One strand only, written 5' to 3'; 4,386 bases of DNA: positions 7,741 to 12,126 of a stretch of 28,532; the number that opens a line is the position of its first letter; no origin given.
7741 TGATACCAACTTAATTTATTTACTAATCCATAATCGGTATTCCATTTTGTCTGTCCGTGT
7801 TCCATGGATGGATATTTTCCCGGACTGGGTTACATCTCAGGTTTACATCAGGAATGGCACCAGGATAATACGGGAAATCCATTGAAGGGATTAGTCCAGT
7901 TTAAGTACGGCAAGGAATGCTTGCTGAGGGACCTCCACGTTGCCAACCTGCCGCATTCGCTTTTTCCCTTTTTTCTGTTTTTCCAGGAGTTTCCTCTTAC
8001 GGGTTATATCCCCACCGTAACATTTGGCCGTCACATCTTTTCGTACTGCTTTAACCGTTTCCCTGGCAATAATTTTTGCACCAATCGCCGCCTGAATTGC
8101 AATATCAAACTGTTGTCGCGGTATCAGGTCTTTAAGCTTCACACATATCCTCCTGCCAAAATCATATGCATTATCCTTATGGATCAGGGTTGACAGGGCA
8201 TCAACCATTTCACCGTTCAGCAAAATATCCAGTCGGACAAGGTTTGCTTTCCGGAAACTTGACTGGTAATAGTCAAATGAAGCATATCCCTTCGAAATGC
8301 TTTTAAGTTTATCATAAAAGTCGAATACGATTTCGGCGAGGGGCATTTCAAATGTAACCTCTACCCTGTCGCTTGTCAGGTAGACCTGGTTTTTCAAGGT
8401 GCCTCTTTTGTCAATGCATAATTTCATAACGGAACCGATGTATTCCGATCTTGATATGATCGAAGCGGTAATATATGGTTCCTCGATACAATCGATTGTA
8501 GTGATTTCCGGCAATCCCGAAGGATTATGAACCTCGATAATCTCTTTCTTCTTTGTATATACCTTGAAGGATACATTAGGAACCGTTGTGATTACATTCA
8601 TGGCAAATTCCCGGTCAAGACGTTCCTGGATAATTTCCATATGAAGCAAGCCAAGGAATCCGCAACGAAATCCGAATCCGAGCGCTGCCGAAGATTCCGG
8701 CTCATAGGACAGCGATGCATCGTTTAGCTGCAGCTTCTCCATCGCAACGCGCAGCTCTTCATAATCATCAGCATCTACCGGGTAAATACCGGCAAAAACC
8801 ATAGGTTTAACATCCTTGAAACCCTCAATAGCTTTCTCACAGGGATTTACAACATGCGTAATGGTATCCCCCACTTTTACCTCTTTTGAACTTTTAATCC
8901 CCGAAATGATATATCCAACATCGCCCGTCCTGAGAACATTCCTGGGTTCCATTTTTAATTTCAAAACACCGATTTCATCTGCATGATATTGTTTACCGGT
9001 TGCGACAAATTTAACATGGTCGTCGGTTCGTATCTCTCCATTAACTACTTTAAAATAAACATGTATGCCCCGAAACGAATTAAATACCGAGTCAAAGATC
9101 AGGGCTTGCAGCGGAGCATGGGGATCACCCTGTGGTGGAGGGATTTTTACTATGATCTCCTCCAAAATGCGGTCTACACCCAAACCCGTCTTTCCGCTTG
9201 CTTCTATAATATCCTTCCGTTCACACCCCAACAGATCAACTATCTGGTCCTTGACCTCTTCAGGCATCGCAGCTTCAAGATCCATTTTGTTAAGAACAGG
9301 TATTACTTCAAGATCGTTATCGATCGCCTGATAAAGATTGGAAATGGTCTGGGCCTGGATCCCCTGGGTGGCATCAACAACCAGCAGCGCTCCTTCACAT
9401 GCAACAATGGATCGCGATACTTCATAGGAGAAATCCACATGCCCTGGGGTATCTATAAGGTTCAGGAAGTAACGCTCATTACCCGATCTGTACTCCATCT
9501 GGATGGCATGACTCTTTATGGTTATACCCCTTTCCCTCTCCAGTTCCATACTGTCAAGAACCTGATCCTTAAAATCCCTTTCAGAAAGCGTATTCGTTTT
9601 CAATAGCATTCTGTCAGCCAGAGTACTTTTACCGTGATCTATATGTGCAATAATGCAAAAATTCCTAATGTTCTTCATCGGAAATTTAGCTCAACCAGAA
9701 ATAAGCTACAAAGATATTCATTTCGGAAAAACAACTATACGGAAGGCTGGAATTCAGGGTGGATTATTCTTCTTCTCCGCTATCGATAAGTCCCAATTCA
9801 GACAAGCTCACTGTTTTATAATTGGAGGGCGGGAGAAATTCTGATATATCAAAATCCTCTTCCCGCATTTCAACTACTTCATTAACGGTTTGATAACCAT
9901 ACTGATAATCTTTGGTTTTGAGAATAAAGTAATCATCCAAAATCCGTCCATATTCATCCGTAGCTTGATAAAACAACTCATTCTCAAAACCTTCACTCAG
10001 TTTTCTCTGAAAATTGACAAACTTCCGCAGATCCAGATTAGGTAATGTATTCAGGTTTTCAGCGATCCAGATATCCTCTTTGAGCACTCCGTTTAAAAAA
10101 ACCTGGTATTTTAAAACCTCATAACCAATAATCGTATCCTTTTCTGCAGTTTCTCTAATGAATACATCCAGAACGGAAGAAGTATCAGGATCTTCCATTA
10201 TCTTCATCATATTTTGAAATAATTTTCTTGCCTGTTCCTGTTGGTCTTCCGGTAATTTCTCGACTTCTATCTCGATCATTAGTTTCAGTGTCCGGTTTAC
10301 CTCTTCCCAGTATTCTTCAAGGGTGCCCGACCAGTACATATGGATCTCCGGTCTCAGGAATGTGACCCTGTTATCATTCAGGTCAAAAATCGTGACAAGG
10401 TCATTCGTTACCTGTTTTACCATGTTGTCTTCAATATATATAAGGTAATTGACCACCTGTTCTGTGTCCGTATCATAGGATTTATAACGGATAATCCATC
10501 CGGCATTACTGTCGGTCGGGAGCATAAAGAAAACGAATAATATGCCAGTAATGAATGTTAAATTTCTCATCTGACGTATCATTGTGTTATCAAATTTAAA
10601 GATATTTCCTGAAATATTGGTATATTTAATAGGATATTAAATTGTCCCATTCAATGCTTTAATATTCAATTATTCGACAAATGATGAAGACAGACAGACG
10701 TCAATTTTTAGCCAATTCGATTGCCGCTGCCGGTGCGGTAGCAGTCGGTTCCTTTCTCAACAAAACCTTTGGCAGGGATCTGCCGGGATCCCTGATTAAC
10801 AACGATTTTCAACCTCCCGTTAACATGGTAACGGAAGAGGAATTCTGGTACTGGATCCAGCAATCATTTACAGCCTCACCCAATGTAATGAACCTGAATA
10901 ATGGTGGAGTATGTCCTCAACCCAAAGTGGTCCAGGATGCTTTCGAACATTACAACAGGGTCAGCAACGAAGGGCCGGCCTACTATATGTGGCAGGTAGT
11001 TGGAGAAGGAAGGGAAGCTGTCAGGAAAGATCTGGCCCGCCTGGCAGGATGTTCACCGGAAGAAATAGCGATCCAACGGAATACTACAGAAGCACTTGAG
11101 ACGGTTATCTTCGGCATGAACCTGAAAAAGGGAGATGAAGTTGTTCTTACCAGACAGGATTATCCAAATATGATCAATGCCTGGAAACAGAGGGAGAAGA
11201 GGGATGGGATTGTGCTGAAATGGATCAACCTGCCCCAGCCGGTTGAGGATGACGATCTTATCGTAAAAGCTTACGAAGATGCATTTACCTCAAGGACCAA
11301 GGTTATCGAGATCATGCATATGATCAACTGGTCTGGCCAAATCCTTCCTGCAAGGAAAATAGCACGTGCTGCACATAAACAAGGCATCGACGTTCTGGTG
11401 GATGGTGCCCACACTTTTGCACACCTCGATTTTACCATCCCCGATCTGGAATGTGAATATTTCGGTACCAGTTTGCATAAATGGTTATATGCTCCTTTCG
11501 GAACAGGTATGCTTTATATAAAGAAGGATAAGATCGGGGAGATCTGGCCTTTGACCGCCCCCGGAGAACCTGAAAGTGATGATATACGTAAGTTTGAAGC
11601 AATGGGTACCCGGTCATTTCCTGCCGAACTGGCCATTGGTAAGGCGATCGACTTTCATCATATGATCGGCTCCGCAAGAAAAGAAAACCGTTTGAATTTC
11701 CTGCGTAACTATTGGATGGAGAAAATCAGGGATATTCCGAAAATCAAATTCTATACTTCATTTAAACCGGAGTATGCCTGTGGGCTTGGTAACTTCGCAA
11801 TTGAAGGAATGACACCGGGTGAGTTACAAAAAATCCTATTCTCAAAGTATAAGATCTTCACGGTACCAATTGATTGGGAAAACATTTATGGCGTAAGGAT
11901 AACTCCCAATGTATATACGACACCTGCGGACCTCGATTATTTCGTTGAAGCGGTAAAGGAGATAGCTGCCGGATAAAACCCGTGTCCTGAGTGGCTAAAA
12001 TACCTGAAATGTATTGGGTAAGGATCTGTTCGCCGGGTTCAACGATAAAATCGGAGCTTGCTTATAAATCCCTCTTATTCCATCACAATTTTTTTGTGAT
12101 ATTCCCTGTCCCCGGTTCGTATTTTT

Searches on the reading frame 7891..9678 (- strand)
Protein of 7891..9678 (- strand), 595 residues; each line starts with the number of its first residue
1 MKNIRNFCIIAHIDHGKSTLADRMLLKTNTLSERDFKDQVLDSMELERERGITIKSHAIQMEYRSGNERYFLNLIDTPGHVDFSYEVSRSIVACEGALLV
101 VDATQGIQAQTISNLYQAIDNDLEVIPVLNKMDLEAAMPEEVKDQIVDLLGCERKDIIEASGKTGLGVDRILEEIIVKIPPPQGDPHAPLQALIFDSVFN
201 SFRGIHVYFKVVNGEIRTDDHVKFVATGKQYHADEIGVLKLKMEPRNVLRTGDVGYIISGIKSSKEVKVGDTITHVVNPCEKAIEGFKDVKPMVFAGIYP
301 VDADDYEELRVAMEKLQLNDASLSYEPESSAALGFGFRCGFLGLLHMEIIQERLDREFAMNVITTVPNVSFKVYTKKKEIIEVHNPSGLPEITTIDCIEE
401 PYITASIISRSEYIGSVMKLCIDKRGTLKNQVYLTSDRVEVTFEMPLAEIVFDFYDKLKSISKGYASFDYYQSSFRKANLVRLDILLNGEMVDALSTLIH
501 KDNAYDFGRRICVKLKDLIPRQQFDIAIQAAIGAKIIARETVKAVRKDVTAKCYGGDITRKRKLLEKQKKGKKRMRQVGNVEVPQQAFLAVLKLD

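Call 6: search_protein_families(library=pfam, proteins=[window:7891-9678:-], max_evalue=0.001)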
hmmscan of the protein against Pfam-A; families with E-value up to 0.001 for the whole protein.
window:7891-9678:- (595 aa): 7 families
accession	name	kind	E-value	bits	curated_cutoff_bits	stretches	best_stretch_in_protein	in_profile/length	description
PF00009.33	GTP_EFTU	-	2.6e-55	187.4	26.5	1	2-180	1-187/188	Elongation factor Tu GTP binding domain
PF06421.17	LepA_C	-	3.1e-51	172.4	29.7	1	487-593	1-107/107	GTP-binding protein LepA C-terminus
PF00679.30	EFG_C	-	9.3e-19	67.7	27.9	1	398-484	2-87/89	Elongation factor G C-terminus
PF03144.31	GTP_EFTU_D2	-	8.5e-09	36.2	30.3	1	206-274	3-73/73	Elongation factor Tu domain 2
PF00071.28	Ras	-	1.6e-05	25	21.6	1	51-179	29-160/162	Ras family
PF14492.12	EFG_III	-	2.2e-05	24.9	27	1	291-364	3-73/75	Elongation Factor G, domain III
PF01926.29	MMR_HSR1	-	0.00051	20.6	21.9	0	14-131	9-113/113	50S ribosome-binding GTPase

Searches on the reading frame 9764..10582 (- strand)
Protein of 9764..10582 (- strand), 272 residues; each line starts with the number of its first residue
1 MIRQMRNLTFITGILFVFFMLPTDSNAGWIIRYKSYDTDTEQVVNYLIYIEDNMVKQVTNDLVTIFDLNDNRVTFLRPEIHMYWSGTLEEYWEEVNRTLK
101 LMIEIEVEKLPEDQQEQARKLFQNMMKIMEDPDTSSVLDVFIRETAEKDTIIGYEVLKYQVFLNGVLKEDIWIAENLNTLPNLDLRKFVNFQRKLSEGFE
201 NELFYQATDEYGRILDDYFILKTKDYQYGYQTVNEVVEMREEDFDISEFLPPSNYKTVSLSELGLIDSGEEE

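Call 6: search_protein_families(library=pfam, proteins=[window:9764-10582:-], max_evalue=0.001)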
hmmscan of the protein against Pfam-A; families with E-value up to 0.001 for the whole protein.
window:9764-10582:- (272 aa): 1 family
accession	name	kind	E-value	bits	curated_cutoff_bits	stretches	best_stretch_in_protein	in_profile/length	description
PF14371.13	DUF4412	-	0.00018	21.8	21.6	1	139-255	86-191/191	Domain of unknown function (DUF4412)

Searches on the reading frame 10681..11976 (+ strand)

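Call 6: search_protein_families(library=pfam, proteins=[window:10681-11976:+], max_evalue=0.001)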
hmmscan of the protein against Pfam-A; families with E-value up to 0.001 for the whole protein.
window:10681-11976:+ (431 aa): 4 families
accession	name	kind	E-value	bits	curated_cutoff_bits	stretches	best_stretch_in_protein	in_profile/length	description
PF00266.25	Aminotran_5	-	1.8e-42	146.1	21.5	1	77-389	8-331/371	Aminotransferase class-V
PF00155.27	Aminotran_1_2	-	1e-06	28.6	19.7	1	109-244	42-188/361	Aminotransferase class I and II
PF01053.26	Cys_Met_Meta_PP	-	0.00011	21.4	27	1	111-243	54-175/381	Cys/Met metabolism PLP-dependent enzyme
PF01041.23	DegT_DnrJ_EryC1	-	0.00062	19.5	19.8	0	108-246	23-150/360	DegT/DnrJ/EryC1/StrS aminotransferase family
